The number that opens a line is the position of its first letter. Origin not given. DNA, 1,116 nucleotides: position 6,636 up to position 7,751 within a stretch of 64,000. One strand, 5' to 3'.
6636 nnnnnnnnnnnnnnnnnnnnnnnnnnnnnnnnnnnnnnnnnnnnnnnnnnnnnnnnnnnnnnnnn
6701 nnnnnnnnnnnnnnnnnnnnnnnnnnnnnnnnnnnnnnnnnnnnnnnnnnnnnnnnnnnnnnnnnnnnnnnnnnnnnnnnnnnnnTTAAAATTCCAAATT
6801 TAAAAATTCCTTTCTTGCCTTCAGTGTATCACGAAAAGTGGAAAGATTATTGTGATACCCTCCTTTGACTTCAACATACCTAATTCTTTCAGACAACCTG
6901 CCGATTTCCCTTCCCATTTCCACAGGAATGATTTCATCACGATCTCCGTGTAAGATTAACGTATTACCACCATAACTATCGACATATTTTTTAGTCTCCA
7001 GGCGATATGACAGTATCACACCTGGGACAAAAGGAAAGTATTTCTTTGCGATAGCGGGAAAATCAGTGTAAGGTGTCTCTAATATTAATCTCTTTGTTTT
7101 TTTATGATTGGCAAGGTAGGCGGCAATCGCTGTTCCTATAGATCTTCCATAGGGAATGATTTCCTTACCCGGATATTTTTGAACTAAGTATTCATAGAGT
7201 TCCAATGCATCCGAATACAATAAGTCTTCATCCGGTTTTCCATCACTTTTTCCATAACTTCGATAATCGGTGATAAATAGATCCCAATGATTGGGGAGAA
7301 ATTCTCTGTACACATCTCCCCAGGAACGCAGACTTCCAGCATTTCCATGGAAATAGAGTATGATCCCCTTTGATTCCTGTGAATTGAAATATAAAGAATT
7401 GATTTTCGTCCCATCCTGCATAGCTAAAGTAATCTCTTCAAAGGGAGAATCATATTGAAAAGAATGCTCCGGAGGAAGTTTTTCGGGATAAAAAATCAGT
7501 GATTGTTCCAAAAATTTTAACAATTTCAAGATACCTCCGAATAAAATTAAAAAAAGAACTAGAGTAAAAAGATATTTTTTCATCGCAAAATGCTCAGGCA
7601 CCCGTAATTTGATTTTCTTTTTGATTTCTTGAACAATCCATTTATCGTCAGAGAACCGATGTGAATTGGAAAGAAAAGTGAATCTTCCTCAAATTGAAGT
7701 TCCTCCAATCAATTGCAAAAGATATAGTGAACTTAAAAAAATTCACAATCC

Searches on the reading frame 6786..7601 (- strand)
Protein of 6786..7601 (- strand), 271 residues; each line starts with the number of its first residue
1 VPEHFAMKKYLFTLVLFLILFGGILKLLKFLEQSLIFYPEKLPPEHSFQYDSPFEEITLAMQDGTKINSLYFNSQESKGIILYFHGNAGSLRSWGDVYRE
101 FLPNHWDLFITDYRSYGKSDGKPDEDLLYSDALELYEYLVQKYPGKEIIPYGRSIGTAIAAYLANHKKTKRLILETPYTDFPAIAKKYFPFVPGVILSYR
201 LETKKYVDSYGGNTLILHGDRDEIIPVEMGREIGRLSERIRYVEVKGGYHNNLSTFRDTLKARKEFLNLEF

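Call 45: find_encoding_contigs(protein=window:6786-7601:-, flank=1500, max_places=8)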
Protein window:6786-7601:- (271 aa): no gene with exactly this product is on record in the collection.

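Call 60: search_protein_families(library=pfam, proteins=[window:6786-7601:-], max_evalue=0.00001)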
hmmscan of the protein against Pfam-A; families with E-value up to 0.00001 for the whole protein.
window:6786-7601:- (271 aa): 2 families
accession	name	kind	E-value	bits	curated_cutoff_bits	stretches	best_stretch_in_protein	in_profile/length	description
PF00561.26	Abhydrolase_1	-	2.6e-17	63.8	25.8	1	80-180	2-108/245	alpha/beta hydrolase fold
PF12146.15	Hydrolase_4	-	2.9e-13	50.1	27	1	75-182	1-114/239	Serine aminopeptidase, S33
